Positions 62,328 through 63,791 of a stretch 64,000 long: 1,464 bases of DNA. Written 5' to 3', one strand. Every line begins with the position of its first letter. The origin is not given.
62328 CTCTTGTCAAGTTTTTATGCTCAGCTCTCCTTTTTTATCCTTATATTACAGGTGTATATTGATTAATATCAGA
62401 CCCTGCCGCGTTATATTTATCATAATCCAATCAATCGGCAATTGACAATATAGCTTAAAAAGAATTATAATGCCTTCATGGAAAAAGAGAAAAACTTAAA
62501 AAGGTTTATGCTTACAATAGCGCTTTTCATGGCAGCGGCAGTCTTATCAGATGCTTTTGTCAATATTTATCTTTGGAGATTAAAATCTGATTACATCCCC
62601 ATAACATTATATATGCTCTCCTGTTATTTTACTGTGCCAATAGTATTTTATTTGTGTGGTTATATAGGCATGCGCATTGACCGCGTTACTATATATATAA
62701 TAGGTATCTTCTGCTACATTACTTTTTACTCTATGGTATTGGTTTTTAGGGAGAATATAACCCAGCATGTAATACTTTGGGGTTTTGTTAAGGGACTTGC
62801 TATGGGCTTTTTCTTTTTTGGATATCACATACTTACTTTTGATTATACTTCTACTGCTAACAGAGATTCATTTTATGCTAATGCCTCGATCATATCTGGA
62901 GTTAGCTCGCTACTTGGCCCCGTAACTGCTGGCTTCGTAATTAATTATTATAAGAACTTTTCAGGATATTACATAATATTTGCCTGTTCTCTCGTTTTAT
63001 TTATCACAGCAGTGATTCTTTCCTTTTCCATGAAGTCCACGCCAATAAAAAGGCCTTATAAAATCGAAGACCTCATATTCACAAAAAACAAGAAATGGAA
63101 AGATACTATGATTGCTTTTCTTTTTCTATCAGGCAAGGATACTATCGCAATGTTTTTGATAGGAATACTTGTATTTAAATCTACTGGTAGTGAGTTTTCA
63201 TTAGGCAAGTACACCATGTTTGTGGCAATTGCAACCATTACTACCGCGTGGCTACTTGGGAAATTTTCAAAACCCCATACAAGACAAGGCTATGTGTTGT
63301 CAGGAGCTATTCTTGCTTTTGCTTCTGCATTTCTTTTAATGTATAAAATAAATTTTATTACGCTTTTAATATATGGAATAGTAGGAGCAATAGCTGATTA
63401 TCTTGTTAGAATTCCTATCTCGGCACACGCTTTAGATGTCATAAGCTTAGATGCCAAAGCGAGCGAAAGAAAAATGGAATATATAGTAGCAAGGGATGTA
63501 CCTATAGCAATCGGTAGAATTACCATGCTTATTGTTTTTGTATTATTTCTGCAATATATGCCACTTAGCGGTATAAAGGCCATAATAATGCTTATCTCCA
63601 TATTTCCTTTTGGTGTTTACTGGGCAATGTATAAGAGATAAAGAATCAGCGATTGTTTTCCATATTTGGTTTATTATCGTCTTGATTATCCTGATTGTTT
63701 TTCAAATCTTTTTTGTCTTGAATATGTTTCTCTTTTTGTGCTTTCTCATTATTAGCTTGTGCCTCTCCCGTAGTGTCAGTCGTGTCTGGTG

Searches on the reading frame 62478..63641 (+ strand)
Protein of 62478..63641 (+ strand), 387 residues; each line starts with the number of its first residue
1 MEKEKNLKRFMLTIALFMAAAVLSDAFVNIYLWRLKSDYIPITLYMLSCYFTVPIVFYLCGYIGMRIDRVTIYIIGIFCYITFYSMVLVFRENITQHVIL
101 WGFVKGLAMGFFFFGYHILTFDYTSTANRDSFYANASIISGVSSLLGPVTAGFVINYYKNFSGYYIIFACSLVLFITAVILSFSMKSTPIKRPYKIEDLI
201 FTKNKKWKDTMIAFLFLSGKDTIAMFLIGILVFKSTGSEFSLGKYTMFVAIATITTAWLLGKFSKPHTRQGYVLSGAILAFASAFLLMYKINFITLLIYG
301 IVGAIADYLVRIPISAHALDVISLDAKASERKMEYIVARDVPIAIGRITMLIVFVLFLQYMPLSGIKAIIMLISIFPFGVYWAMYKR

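Call 50: find_encoding_contigs(protein=window:62478-63641:+, flank=10000, max_places=1)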
Protein window:62478-63641:+ (387 aa): 4 contigs read that carry it; 1 place shown.
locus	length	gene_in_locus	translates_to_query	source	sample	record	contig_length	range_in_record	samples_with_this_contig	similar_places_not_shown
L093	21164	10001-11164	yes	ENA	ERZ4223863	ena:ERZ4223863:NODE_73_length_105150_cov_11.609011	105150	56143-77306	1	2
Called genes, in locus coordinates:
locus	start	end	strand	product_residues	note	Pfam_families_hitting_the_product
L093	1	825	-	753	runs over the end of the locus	PF04932:Wzy_C, PF13181:TPR_8 (faint), PF13428:TPR_14 (faint), PF13431:TPR_17 (faint), PF13176:TPR_7 (faint), PF13424:TPR_12 (faint), PF00515:TPR_1 (weak), PF07719:TPR_2 (weak), +2 more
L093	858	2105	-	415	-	PF00464:SHMT, PF00155:Aminotran_1_2 (weak)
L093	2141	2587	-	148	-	PF02502:LacAB_rpiB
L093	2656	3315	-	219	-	-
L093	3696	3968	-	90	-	PF04232:SpoVS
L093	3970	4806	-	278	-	PF00590:TP_methylase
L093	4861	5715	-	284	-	-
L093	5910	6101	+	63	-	PF00830:Ribosomal_L28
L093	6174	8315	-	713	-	PF13328:HD_4, PF01966:HD, PF04607:RelA_SpoT, PF02824:TGS, PF19296:RelA_AH, PF28438:RelA_RIS, PF13291:ACT_4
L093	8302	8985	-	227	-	PF04028:DUF374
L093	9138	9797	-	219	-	-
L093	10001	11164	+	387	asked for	PF07690:MFS_1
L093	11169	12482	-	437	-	PF07661:MORN_2 (faint)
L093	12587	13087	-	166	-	PF01245:Ribosomal_L19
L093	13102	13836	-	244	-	PF01746:tRNA_m1G_MT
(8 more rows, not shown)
